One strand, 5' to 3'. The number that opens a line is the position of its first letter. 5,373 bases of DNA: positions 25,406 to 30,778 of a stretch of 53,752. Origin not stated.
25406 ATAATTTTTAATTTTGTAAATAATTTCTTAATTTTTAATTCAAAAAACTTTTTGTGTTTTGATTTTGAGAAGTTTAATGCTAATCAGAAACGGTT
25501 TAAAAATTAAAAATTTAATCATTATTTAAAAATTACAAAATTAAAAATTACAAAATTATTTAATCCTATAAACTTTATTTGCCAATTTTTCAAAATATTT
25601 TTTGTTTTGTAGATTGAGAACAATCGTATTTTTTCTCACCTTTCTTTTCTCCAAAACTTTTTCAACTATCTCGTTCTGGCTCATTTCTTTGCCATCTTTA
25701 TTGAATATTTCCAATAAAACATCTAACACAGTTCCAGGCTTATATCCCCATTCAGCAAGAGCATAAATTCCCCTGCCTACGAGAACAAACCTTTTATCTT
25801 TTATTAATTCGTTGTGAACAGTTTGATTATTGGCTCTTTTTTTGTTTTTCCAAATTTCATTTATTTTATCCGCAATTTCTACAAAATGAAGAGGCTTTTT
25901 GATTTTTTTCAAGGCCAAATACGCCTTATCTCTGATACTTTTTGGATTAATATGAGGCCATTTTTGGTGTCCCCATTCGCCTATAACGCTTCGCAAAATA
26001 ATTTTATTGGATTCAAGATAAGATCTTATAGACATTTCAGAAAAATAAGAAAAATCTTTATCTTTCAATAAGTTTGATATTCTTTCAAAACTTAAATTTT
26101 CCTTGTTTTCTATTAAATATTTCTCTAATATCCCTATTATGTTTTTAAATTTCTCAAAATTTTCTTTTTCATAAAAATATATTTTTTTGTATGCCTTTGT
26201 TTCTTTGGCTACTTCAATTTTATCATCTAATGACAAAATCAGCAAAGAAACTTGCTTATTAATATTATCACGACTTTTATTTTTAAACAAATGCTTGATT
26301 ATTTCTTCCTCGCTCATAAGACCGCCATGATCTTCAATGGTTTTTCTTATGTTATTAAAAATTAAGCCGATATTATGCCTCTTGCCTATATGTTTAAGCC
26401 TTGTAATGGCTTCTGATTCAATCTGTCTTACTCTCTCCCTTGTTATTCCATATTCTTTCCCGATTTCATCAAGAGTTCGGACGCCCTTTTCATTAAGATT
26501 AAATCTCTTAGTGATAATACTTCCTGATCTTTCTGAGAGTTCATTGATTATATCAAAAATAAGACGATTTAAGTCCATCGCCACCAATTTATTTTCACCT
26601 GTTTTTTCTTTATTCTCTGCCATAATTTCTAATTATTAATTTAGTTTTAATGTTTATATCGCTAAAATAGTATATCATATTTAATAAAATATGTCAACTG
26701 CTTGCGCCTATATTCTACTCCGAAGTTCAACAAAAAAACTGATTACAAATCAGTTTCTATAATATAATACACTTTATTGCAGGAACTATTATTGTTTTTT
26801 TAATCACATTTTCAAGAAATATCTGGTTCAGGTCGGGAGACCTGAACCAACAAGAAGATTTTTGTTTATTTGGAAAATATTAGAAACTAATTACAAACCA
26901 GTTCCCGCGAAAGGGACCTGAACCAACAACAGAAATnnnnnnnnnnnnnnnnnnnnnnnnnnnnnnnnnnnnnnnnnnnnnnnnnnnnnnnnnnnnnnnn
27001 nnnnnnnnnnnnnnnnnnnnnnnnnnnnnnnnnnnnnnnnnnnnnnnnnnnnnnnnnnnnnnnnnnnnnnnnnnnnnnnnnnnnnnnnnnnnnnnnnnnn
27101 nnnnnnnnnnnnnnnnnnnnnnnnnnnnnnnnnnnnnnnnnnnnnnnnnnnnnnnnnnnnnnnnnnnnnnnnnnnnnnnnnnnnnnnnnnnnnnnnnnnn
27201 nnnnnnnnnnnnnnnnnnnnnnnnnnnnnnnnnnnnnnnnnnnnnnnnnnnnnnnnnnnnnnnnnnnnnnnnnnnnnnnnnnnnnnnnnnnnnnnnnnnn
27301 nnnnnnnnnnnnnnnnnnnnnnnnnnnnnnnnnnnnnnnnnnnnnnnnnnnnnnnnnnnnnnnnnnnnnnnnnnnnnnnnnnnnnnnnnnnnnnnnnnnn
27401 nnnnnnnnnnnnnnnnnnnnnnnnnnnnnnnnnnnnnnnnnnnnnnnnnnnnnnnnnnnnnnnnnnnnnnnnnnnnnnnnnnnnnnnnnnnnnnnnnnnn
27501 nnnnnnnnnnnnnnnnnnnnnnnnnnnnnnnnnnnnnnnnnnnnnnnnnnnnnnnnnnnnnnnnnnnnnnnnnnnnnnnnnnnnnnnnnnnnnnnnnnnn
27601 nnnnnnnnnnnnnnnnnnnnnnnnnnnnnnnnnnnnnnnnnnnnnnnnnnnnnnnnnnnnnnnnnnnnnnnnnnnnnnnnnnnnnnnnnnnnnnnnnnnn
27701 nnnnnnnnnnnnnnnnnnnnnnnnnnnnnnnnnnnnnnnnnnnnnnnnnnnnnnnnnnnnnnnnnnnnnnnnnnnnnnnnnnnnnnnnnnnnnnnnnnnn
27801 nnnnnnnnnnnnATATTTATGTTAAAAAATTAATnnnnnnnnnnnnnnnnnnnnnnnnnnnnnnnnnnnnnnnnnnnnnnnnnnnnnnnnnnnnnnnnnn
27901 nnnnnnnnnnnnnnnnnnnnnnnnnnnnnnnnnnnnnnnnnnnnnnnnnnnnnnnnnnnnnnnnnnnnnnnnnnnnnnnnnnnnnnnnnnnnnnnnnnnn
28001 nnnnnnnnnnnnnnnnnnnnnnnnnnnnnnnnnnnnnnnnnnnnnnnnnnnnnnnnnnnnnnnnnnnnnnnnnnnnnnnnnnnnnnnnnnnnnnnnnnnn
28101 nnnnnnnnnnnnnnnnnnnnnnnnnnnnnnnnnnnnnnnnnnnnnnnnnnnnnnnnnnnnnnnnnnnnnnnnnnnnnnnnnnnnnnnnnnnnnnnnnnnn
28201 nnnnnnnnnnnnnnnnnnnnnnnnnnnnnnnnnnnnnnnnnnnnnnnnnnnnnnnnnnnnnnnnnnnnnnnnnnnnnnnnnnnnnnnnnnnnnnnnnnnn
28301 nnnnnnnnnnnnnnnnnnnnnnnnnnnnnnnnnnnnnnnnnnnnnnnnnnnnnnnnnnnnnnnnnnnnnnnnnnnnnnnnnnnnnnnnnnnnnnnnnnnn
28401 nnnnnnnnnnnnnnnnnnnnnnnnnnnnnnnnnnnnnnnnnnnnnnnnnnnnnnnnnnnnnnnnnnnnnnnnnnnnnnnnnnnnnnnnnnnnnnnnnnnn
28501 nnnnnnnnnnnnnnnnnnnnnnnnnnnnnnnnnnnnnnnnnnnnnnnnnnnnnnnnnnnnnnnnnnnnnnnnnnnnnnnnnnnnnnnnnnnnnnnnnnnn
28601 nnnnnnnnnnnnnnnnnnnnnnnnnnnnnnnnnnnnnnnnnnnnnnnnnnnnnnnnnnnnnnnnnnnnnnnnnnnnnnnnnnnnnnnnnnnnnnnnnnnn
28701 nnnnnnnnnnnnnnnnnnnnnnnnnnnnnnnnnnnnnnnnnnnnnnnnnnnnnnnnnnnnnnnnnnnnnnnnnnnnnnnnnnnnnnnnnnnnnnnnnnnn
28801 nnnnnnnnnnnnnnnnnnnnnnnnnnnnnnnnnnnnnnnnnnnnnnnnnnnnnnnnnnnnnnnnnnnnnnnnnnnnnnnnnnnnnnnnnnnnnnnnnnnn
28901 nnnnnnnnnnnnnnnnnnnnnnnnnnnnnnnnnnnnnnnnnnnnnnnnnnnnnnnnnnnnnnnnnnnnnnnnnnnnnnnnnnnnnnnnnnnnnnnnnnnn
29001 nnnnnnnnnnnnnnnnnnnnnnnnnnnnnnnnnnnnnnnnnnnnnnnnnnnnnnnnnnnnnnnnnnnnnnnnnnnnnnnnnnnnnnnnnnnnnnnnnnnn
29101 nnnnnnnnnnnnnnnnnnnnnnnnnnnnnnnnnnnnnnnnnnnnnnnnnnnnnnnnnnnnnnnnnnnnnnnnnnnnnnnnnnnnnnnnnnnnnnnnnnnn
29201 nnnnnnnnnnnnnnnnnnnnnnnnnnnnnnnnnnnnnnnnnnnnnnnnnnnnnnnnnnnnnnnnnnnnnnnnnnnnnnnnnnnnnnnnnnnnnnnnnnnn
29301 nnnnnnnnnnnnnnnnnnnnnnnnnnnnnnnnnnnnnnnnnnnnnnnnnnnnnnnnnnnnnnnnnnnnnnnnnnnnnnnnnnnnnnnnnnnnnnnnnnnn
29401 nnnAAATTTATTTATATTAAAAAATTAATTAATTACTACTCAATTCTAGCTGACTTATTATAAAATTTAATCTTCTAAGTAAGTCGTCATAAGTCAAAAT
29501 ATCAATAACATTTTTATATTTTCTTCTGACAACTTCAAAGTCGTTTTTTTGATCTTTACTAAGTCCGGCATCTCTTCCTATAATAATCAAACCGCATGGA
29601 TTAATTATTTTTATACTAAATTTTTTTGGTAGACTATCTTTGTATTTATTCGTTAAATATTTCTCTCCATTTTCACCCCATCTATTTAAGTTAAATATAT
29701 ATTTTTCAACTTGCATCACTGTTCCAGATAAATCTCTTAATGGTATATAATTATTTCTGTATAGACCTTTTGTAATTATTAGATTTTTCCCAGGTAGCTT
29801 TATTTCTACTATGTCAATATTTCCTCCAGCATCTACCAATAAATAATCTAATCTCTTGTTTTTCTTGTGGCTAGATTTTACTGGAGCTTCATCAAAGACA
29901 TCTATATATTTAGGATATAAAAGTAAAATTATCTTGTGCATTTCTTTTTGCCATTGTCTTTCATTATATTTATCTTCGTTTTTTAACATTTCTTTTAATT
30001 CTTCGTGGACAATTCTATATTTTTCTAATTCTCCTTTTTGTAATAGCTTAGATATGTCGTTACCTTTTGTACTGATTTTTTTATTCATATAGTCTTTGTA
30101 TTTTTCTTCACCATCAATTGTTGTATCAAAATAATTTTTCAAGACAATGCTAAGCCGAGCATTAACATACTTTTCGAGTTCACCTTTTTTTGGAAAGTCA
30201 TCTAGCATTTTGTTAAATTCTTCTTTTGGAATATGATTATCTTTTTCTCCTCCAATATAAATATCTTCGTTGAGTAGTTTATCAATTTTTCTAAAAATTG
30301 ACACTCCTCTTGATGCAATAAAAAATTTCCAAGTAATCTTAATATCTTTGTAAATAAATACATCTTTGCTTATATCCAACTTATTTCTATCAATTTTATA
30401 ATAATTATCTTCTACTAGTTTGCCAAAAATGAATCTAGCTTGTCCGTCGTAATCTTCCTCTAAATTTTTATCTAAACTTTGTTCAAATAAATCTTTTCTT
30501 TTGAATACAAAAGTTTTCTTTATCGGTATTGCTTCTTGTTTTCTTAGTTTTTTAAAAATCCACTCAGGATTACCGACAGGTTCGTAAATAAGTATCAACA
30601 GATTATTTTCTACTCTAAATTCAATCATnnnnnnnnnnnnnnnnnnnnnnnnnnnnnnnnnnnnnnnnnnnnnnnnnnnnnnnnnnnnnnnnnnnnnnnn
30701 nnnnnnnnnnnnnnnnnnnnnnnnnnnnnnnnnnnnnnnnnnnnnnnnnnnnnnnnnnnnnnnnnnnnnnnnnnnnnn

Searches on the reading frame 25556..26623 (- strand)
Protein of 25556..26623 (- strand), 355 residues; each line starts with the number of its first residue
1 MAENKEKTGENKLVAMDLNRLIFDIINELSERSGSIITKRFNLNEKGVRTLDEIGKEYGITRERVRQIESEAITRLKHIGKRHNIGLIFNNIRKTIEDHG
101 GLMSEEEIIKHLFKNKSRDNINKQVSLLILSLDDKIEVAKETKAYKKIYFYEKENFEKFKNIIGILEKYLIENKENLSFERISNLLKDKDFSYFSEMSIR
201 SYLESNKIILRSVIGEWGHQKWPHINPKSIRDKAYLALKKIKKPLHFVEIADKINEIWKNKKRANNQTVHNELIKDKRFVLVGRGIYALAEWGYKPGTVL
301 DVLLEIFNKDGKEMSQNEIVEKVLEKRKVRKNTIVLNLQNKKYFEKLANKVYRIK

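Call 19: search_protein_families(library=pfam, proteins=[window:25556-26623:-], max_evalue=0.0001)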
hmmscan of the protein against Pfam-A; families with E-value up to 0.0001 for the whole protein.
window:25556-26623:- (355 aa): 2 families
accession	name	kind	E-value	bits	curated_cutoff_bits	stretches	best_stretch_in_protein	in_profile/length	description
PF04545.22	Sigma70_r4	-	3.3e-14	52.5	24.1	1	26-78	2-50/50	Sigma-70, region 4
PF05066.19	HARE-HTH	-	6.1e-08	33.4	25.9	0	230-292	3-71/71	HB1, ASXL, restriction endonuclease HTH domain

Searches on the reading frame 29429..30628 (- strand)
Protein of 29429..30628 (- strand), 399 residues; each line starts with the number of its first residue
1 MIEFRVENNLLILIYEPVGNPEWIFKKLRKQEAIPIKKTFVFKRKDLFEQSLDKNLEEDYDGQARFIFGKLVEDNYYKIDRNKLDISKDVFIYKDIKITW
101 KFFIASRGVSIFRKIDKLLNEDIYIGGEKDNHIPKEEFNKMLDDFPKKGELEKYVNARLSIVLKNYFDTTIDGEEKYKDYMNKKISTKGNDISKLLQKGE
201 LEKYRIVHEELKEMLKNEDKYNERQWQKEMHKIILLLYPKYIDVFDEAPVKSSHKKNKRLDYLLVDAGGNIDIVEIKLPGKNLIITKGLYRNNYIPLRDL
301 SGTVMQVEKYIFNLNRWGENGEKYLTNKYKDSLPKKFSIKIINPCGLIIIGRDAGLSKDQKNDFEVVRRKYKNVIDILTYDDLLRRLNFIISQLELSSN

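Call 19: search_protein_families(library=pfam, proteins=[window:29429-30628:-], max_evalue=0.0001)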
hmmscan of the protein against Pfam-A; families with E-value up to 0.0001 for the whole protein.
window:29429-30628:- (399 aa): 1 family
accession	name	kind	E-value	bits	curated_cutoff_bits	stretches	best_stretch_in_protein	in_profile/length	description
PF14082.12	SduA_C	-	2e-36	126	27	1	221-384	2-159/159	Shedu protein SduA, C-terminal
